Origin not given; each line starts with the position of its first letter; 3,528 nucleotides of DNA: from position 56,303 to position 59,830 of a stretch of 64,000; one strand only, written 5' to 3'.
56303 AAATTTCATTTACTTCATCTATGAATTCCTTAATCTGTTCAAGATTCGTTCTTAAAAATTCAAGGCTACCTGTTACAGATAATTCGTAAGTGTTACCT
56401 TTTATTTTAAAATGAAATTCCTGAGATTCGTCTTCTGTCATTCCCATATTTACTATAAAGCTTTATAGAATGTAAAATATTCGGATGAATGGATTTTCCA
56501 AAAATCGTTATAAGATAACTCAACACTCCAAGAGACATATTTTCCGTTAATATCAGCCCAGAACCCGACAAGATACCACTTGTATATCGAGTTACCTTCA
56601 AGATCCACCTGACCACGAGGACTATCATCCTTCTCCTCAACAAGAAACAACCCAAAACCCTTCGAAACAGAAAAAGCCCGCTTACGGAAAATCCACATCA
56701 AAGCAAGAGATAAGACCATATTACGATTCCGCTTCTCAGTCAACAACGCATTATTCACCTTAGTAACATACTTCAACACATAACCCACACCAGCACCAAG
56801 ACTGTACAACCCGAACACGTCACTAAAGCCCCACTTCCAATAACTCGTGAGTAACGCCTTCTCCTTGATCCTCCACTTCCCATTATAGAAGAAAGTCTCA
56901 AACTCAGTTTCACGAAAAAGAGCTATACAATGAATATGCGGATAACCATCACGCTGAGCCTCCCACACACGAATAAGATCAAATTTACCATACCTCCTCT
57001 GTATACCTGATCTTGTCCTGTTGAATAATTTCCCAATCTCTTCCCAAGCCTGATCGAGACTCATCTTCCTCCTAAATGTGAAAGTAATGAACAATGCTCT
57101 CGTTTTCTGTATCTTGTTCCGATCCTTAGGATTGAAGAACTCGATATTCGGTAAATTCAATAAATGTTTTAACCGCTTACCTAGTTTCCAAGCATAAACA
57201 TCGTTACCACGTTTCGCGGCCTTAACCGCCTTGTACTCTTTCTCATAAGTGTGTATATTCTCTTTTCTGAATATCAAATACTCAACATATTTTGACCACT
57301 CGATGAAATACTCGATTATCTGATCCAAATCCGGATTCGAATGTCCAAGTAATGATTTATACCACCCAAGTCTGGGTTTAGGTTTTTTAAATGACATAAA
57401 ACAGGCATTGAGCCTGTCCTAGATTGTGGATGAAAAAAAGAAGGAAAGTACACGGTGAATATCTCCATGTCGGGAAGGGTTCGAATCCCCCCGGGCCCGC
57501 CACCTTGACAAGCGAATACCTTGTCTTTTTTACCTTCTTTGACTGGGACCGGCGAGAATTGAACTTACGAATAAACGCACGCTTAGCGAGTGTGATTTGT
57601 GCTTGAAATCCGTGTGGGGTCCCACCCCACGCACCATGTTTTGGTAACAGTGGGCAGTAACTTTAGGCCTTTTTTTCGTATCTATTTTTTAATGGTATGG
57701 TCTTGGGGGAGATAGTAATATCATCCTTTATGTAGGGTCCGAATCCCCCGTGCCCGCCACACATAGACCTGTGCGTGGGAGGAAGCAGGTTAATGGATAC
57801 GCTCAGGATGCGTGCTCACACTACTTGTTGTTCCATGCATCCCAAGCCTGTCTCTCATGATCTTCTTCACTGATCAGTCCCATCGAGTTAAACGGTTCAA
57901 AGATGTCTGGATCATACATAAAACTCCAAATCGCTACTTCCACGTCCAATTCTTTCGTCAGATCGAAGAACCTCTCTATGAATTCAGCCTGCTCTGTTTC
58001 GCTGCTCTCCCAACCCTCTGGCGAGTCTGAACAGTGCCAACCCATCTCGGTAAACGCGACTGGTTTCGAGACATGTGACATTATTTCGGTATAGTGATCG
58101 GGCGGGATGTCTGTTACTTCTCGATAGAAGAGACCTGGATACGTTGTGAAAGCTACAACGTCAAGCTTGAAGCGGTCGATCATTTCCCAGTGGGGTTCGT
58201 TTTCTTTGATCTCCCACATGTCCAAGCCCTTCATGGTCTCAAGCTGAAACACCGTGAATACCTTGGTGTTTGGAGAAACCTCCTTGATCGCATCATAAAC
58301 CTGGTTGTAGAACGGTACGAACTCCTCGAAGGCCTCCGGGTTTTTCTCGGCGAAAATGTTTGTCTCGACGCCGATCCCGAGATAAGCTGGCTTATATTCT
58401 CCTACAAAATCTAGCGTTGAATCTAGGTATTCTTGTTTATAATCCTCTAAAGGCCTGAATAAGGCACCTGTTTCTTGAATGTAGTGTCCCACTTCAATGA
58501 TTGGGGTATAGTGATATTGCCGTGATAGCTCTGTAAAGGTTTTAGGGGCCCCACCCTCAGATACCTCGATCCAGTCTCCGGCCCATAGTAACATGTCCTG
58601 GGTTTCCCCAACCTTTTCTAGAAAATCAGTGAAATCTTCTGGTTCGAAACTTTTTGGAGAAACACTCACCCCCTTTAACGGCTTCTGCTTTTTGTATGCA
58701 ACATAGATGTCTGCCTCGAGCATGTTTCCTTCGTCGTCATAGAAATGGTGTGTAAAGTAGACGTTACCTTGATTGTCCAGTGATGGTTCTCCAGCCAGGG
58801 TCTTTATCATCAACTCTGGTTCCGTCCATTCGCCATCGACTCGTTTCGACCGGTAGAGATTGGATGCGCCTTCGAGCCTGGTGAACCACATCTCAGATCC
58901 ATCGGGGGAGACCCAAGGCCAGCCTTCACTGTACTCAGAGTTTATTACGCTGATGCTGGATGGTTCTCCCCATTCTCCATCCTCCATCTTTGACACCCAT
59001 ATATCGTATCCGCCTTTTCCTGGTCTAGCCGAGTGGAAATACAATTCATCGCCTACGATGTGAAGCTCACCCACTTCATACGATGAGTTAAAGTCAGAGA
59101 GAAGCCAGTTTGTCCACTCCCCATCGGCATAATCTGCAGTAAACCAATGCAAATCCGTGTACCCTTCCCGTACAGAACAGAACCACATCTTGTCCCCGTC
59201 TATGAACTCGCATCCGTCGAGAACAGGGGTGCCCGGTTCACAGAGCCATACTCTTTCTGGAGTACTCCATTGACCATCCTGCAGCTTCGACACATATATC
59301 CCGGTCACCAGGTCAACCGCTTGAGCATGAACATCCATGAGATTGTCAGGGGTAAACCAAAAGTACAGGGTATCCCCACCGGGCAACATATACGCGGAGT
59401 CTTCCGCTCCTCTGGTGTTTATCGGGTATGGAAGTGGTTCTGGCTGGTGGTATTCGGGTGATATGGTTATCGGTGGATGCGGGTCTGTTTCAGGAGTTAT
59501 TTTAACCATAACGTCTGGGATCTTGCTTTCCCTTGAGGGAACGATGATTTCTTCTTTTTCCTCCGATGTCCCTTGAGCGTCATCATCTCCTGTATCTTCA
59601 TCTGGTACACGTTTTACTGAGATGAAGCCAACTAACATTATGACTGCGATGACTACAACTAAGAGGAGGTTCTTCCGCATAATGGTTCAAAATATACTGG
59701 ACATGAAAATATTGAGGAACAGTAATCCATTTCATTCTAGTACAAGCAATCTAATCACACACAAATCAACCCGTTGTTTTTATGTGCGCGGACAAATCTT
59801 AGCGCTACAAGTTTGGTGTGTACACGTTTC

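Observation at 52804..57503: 4.6-kb integrated rolling-circle replicon (integrase + RHH + iterons + phiX-like HUH Rep) in tRNA-Arg(CCT)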

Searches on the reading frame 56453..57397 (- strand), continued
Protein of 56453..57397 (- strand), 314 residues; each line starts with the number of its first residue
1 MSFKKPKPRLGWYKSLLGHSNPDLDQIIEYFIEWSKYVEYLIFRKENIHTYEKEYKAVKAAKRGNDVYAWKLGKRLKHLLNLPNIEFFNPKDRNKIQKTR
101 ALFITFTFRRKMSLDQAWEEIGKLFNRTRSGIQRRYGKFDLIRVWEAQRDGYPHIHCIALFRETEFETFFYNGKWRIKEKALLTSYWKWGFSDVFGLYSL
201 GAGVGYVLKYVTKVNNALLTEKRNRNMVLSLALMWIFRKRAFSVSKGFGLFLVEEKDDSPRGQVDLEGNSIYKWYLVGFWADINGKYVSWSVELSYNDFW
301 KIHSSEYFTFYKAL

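Call 40: find_related_loci(query=A1, collection=metagenome_contigs, flank=8000)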
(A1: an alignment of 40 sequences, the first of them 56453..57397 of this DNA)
Query A1 (314 aa) in metagenome_contigs; peptide patterns used: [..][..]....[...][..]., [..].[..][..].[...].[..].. (x = any residue, [..] = any of these).
457 stretches matched a pattern; 244 encode a relative of the query (tblastn E <= 1e-3); the best 80 are kept; 80 distinct loci.
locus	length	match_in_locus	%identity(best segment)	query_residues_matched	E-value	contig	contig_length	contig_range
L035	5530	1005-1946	84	1-314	0e+0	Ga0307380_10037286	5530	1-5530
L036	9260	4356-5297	74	1-314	3e-162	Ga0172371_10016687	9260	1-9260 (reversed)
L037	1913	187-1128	75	1-314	5e-174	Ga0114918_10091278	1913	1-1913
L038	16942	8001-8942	72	1-314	3e-152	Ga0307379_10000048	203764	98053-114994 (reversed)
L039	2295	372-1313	69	1-314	3e-162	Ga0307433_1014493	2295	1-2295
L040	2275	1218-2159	72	1-314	1e-161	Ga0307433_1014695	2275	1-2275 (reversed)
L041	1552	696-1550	80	1-285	1e-164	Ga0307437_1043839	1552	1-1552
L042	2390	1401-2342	69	1-314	5e-160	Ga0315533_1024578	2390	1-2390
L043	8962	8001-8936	71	1-312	9e-150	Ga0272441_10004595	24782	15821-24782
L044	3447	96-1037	68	1-314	8e-154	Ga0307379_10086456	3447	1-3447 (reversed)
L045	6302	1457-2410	68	1-314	2e-146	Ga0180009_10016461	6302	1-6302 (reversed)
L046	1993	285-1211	69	6-314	5e-154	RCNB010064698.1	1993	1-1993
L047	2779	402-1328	68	6-314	8e-150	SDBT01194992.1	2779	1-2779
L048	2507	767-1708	66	1-314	3e-148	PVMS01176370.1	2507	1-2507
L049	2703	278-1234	63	1-314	1e-144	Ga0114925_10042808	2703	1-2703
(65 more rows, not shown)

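Call 51: search_protein_families(library=ncbifam, proteins=[window:56453-57397:-], max_evalue=0.1)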
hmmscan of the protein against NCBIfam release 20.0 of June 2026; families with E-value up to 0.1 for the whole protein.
window:56453-57397:- (314 aa): 0 families

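Call 55: search_dna_similar(query=window:56453-57397:-, collection=plasmids, mode=protein, max_evalue=0.001, max_rows=25)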
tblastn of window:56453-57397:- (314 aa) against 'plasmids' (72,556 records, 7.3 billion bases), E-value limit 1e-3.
No match.

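Call 56: search_dna_similar(query=window:56453-57397:-, collection=phages, mode=protein, max_evalue=0.001, max_rows=25)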
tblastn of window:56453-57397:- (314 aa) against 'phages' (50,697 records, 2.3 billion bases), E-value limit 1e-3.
No match.

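Call 64: search_protein_families(library=pfam, proteins=[L002:1-699:-, L002:2338-3042:-, L002:3048-3956:-, L002:4200-4643:+, L002:5040-5306:+, L002:5706-6509:-, L008:11003-11818:+, L008:12199-12573:+, L008:12767-13291:-, L036:5347-6222:+], max_evalue=0.01)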
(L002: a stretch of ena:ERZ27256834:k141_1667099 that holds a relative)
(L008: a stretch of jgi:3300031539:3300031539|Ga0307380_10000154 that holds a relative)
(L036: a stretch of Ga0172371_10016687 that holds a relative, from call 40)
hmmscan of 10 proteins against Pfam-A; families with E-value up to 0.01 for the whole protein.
L002:1-699:- (233 aa): 1 family
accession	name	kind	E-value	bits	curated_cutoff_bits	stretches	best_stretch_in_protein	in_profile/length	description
PF02517.21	Rce1-like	-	9.9e-12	45.4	22.4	1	136-233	7-87/93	Type II CAAX prenyl endopeptidase Rce1-like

L002:2338-3042:- (234 aa): 1 family
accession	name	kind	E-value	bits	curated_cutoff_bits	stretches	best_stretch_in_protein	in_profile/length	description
PF09811.14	Yae1_N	-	1.1e-08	35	27.5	2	57-93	1-37/39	Essential protein Yae1, N terminal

L002:3048-3956:- (302 aa): 2 families
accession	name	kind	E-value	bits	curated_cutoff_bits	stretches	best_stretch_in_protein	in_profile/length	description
PF01428.23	zf-AN1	-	3.1e-07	30.9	27.9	1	4-39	1-38/40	AN1-like Zinc finger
PF09811.14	Yae1_N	-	5.8e-07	29.5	27.5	1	117-153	1-37/39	Essential protein Yae1, N terminal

L002:4200-4643:+ (147 aa): 11 families
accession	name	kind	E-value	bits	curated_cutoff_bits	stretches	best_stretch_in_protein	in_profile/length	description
PF09723.15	Zn_ribbon_8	-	3.4e-06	27.4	34.4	0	5-24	22-40/41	Zinc ribbon domain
PF23455.1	DUF7129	-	0.00065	19.8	30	0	62-78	9-25/45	Domain of unknown function (DUF7129)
PF17283.8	Zn_ribbon_SprT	-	0.00068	20.1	28.1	0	110-123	2-15/38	SprT-like zinc ribbon domain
PF07191.17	Zn_ribbon_6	-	0.0019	18.6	25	0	108-134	12-38/67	Double zinc ribbon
PF13248.11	Zn_ribbon_3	-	0.002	18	27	0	115-135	5-26/26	zinc-ribbon domain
PF14353.12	CpXC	-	0.0048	17.3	25.4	0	60-103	33-76/121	CpXC protein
PF01096.23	Zn_ribbon_TFIIS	-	0.005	17.1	21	0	59-75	23-39/39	Transcription factor S-II (TFIIS)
PF04828.22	GFA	-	0.006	17.1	24.3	1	62-121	22-80/115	Glutathione-dependent formaldehyde-activating enzyme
PF18439.7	zf_UBZ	-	0.0065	16.5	25.6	0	112-121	2-11/32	Ubiquitin-Binding Zinc Finger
PF14205.11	Cys_rich_KTR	-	0.0087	16.3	25.5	0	11-24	4-17/54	Cysteine-rich KTR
PF12773.13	DZR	-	0.009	16.6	27.3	0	114-137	14-36/45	Double zinc ribbon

L002:5040-5306:+ (88 aa): 0 families

L002:5706-6509:- (267 aa): 4 families
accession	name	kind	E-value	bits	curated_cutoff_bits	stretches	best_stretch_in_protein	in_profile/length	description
PF05598.16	DUF772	-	7.3e-21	74.4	23.1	1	6-71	1-67/74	Transposase domain (DUF772)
PF01609.27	DDE_Tnp_1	-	1.5e-19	71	23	1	114-257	11-200/200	Transposase DDE domain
PF13359.12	DDE_Tnp_4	-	0.0017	18.5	24.8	1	156-237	47-137/158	DDE superfamily endonuclease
PF13751.12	DDE_Tnp_1_6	-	0.0092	16.7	25.1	0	213-260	76-124/125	Transposase DDE domain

L008:11003-11818:+ (271 aa): 0 families

L008:12199-12573:+ (124 aa): 1 family
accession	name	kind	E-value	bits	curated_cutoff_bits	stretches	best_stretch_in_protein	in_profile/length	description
PF01047.28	MarR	-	0.0083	16.4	24.6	0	84-117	11-44/59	MarR family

L008:12767-13291:- (174 aa): 1 family
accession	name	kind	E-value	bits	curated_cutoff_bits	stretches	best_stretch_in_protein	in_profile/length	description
PF25322.2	RBD_SIN1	-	0.0034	17.8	27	1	34-90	12-63/75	SIN1 Ras-binding domain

L036:5347-6222:+ (291 aa): 1 family
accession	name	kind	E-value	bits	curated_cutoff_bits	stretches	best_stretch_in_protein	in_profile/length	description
PF18864.6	AbiTii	-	2.1e-07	31.8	27.6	1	9-175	1-159/189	AbiTii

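Call 65: predict_structure(alignment_id=A1)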
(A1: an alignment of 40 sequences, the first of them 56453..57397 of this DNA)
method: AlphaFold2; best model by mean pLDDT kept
length: 314 residues; sequences in the alignment: 40
mean_pLDDT: 89.1   pTM: 0.83
mean pLDDT of the five models: 89.1, 88.8, 87.9, 87.4, 86.1
residues with pLDDT >= 90: 206; 70-90: 88; 50-70: 16; < 50: 4
segments of 3 or more residues with pLDDT < 50: none
pLDDT, mean of each block of 10 residues (from residue 1): 71 91 94 92 93 94 91 83 85 92 95 95 95 94 93 95 94 94 95 94 88 89 91 94 78 52 78 92 89 95 91 76
secondary structure, 60 per line:
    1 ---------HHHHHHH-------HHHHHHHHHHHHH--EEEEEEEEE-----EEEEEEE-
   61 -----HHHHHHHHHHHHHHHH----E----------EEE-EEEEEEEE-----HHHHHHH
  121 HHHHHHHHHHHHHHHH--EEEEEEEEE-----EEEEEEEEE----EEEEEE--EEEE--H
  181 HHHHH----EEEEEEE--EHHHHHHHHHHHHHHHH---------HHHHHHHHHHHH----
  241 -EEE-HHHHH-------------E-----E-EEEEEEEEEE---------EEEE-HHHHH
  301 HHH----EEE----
elements in order: H10-16 H24-36 E39-47 E53-59 H66-81 E97-99 E101-108 H114-136 E139-147 E153-161 E166-171 E174-177 H180-185 E190-196 H200-215 H225-236 E242-244 H246-250 E272-281 E291-294 H296-303 E308-310

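Call 102: search_protein_families(library=pfam, alignment_id=A1, max_evalue=0.01)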
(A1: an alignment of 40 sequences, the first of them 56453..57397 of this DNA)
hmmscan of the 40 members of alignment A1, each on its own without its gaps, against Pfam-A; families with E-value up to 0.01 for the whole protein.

A. member 1, window:56453-57397:- (314 aa): 1 family
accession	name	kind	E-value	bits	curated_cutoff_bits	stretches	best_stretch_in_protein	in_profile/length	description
PF23343.2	REP_ORF2-G2P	-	2.5e-14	53.8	27.8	1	102-213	2-97/99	Replication-associated protein ORF2/G2P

B. families by the number of members that match (of 40 scanned): 6 families
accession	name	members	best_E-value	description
PF23343.2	REP_ORF2-G2P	40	2.8e-17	Replication-associated protein ORF2/G2P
PF01446.23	Rep_1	7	1.2e-07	Replication protein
PF05840.19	Phage_GPA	7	8.4e-06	Bacteriophage replication gene A protein (GPA)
PF20199.4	RepSA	2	0.00025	Replication initiator protein, pSAM2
PF22757.1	GeBP-like_C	1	0.0042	Glabrous-enhancer-binding protein-like family, C-terminal domain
PF11726.14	YagK_YfjJ_C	1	0.0045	YagK/YfjJ C-terminal domain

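Call 104: fold_search(model_id=the predicted structure, library=viral)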
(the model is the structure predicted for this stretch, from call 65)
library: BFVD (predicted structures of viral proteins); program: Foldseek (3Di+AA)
matches with E <= 10: 1354; with E <= 0.001: 160
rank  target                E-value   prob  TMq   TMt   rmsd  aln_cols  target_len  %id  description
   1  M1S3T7                8.8e-08  1.00  0.38  0.62   4.0       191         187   17  Replication-associated protein [Diporeia sp. associated circular virus]
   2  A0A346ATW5            1.1e-06  1.00  0.37  0.39   5.7       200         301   18  (no name in the UniProt tables at hand)
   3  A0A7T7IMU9            1.3e-06  1.00  0.38  0.34   6.1       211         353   18  (no name in the UniProt tables at hand)
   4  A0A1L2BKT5            3.6e-06  1.00  0.33  0.35   8.3       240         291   16  (no name in the UniProt tables at hand)
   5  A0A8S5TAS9            3.6e-06  1.00  0.34  0.42  17.7       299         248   14  Replication-associated protein ORF2/G2P domain-containing protein [Siphoviridae sp. ctwuP1]
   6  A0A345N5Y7            3.8e-06  1.00  0.36  0.39  13.6       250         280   16  (no name in the UniProt tables at hand)
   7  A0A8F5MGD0            3.8e-06  1.00  0.35  0.40  15.4       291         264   13  (no name in the UniProt tables at hand)
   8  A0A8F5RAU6            4.5e-06  1.00  0.36  0.30   7.7       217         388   18  Replication initiator protein [Microvirus mar5]
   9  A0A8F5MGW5            6.5e-06  1.00  0.25  0.28  22.3       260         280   13  (no name in the UniProt tables at hand)
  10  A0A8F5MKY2            7.0e-06  1.00  0.37  0.43   4.7       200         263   18  Replication initiator protein [Microvirus mar14]
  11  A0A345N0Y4            1.1e-05  1.00  0.28  0.43   8.2       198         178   16  (no name in the UniProt tables at hand)
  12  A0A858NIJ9            1.4e-05  1.00  0.29  0.33   6.1       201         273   18  (no name in the UniProt tables at hand)
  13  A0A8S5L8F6            1.4e-05  1.00  0.36  0.36  12.5       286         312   12  Replication-associated protein ORF2/G2P domain-containing protein [Siphoviridae sp. ctDmQ3]
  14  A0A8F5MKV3            1.4e-05  0.99  0.25  0.14  23.1       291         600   14  Replication initiator protein [Microvirus mar64]
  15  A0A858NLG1            1.5e-05  1.00  0.30  0.29   9.2       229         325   15  (no name in the UniProt tables at hand)
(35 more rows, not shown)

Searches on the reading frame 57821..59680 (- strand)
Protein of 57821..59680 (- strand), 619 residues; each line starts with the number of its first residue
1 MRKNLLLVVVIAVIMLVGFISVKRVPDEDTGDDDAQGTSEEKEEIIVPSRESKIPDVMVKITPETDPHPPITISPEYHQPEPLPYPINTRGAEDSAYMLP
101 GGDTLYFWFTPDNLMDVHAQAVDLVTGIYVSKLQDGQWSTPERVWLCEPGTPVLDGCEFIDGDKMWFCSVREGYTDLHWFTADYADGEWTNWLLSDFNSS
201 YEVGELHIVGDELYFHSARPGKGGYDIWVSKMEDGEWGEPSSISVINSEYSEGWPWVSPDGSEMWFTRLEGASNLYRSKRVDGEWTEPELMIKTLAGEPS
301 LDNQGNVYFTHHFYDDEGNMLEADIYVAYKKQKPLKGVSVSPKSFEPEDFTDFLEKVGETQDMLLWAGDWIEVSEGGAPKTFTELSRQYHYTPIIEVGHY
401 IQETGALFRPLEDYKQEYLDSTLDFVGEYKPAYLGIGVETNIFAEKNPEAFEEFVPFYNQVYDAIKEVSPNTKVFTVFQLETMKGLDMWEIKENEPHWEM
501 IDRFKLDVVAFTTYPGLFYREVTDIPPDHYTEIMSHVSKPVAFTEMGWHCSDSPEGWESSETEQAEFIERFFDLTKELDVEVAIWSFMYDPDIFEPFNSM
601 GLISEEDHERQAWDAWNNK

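Call 21: find_encoding_contigs(protein=window:57821-59680:-, flank=10000, max_places=8)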
Protein window:57821-59680:- (619 aa): no gene with exactly this product is on record in the collection.

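Call 66: search_protein_families(library=padloc, proteins=[window:57821-59680:-], max_evalue=0.01)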
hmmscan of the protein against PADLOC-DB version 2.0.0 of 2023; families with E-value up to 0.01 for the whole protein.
window:57821-59680:- (619 aa): 0 families
